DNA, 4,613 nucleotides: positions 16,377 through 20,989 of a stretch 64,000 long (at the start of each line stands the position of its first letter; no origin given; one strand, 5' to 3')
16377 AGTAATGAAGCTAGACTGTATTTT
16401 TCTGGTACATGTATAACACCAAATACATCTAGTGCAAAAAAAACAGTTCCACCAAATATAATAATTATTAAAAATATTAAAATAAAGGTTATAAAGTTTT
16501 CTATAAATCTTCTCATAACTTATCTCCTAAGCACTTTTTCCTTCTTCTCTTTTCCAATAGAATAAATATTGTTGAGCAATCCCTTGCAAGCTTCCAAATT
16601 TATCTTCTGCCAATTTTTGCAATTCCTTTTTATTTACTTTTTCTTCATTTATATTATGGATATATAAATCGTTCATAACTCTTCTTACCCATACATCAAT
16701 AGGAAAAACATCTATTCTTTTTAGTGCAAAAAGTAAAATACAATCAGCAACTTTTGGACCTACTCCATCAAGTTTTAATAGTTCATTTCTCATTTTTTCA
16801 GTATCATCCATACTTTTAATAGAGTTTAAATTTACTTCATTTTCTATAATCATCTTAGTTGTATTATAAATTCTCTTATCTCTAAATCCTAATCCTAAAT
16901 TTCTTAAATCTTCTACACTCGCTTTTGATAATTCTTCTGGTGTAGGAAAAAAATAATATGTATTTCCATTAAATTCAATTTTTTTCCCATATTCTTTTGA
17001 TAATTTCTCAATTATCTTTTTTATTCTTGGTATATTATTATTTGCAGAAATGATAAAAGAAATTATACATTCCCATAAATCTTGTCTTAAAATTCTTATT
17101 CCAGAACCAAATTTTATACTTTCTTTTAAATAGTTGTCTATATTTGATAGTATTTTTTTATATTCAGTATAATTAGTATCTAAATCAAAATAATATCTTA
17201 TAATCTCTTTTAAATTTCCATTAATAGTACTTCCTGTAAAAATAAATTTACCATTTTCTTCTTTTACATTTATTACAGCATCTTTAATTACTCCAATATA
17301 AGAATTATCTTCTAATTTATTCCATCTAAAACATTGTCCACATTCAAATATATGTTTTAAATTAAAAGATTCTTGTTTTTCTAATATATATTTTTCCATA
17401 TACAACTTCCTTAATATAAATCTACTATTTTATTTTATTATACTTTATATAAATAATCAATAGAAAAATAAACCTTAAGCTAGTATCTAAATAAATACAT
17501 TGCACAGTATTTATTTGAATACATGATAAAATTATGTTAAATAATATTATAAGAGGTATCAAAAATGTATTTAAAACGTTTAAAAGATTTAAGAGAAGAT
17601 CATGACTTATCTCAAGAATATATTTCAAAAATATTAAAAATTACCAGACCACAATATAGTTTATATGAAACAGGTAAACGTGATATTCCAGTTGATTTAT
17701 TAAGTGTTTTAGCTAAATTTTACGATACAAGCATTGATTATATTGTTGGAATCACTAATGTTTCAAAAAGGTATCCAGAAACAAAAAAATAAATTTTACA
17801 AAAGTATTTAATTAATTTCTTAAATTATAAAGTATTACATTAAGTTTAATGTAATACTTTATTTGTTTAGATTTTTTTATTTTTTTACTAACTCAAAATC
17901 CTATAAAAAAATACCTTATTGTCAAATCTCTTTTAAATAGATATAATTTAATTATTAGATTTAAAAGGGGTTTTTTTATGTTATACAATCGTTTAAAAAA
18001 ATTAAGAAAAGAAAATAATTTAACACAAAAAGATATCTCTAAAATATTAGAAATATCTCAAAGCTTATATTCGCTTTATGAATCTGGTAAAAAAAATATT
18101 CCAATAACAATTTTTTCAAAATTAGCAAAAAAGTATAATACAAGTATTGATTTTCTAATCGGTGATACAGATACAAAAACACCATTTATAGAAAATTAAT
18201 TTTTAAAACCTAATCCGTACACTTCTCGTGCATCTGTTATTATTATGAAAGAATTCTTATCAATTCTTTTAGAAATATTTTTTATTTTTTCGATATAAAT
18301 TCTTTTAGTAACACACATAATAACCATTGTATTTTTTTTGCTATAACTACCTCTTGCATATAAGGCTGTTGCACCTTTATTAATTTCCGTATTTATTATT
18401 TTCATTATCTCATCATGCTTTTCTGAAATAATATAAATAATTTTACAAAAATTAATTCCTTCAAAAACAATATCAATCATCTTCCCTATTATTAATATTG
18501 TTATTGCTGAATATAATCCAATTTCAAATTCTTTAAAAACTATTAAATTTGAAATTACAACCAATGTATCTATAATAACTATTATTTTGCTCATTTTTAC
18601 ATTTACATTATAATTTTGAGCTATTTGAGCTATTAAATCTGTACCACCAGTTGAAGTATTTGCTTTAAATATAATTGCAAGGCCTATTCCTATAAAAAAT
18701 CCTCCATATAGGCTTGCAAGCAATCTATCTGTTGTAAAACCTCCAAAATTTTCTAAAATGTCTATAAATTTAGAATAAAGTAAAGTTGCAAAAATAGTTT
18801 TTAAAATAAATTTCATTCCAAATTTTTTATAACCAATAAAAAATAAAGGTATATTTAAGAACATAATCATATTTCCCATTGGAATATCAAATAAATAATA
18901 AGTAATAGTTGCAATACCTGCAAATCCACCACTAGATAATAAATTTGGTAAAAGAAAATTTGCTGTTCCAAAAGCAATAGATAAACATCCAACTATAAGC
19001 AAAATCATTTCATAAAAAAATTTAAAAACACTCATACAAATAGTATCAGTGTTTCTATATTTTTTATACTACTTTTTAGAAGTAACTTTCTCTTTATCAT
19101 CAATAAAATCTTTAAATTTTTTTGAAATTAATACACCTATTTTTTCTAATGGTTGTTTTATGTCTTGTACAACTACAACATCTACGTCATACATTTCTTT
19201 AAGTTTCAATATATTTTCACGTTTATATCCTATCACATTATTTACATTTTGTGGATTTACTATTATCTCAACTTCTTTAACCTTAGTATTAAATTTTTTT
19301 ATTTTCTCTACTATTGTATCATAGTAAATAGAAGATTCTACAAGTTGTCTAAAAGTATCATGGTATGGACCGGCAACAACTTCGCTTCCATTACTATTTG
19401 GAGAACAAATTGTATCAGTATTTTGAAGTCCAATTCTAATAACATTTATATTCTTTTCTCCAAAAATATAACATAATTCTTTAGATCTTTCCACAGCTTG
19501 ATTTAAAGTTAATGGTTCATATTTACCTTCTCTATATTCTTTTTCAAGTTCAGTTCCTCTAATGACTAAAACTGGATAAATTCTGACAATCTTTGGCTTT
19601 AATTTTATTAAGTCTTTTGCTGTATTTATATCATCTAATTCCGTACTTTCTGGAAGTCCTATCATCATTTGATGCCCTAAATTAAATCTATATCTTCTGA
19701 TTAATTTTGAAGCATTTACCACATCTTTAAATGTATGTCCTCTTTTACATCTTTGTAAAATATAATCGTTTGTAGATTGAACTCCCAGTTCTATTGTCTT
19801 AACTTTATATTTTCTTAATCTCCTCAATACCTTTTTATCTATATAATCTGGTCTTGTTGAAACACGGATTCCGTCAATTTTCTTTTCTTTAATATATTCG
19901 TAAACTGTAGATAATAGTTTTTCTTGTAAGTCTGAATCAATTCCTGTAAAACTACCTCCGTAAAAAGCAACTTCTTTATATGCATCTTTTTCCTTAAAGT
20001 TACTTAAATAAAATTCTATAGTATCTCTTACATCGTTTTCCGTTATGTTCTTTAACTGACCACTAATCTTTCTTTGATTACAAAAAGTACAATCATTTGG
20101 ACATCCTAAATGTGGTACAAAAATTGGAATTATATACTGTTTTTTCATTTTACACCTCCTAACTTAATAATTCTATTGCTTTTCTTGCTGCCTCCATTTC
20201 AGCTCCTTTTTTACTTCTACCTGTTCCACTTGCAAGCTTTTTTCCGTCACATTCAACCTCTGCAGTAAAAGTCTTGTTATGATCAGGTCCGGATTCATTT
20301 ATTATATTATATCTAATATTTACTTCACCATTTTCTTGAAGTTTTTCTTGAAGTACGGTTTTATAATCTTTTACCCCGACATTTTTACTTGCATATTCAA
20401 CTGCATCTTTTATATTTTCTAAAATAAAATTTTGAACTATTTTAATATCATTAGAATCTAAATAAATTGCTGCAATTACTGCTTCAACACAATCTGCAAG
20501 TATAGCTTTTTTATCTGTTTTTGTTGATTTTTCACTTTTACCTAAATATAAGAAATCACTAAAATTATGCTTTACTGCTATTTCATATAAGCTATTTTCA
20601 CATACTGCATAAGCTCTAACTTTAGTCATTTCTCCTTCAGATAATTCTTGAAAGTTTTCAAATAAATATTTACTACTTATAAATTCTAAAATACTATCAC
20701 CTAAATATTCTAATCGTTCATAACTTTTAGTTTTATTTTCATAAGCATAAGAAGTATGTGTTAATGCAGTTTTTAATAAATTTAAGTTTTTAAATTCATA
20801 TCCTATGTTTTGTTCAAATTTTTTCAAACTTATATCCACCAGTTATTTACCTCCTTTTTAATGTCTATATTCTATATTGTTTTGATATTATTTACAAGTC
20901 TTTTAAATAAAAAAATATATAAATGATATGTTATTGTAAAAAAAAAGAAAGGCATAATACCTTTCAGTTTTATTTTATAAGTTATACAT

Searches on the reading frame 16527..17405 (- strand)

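Call 102: search_protein_families(library=ncbifam, proteins=[window:16527-17405:-], max_evalue=0.00001)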
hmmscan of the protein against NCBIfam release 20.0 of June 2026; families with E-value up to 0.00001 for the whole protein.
window:16527-17405:- (292 aa): 3 families
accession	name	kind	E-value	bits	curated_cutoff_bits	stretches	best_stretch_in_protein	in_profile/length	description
TIGR00588.1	ogg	subfamily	2.2e-64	217.5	397.85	1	12-287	13-306/310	8-oxoguanine DNA-glycosylase (ogg)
NF007641.0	PRK10308.1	equivalog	2e-06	27.6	229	1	71-237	80-237/285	DNA-3-methyladenine glycosylase 2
TIGR01083.1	nth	equivalog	3.4e-06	26.8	211.7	0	152-270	55-169/192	endonuclease III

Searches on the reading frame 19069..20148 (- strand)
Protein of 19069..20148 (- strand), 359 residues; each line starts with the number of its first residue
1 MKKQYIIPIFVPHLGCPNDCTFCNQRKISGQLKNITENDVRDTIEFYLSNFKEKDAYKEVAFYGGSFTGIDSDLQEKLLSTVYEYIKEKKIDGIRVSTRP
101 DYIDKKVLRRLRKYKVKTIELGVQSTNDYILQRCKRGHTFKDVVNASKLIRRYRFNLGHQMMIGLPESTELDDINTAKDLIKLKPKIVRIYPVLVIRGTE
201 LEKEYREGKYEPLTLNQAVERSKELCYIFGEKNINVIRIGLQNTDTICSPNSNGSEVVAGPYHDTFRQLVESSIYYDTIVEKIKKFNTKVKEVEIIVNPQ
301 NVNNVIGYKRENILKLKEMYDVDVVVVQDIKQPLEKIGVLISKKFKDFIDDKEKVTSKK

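Call 51: search_protein_families(library=pfam, proteins=[window:19069-20148:-], max_evalue=0.001)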
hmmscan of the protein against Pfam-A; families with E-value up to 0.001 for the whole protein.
window:19069-20148:- (359 aa): 2 families
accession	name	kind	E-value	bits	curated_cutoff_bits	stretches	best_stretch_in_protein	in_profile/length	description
PF04055.27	Radical_SAM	-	3.9e-23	82.9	29.5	1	13-172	4-158/166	Radical SAM superfamily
PF16199.10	Radical_SAM_C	-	2.3e-19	69.7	31.9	1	185-274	1-83/85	Radical_SAM C-terminal domain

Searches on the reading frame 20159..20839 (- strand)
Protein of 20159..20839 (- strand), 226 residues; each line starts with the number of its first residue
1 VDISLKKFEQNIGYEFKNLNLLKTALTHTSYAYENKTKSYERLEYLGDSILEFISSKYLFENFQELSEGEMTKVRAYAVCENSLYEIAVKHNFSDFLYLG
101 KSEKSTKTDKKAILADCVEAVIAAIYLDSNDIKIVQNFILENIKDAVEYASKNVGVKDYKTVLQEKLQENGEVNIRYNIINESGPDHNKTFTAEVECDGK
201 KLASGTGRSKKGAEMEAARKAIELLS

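Call 102: search_protein_families(library=ncbifam, proteins=[window:20159-20839:-], max_evalue=0.00001)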
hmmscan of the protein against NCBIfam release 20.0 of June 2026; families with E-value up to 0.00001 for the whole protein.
window:20159-20839:- (226 aa): 1 family
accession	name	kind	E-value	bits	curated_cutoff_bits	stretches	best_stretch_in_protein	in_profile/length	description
TIGR02191.1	RNaseIII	equivalog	3.4e-71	239.3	166.25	1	8-224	1-218/219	ribonuclease III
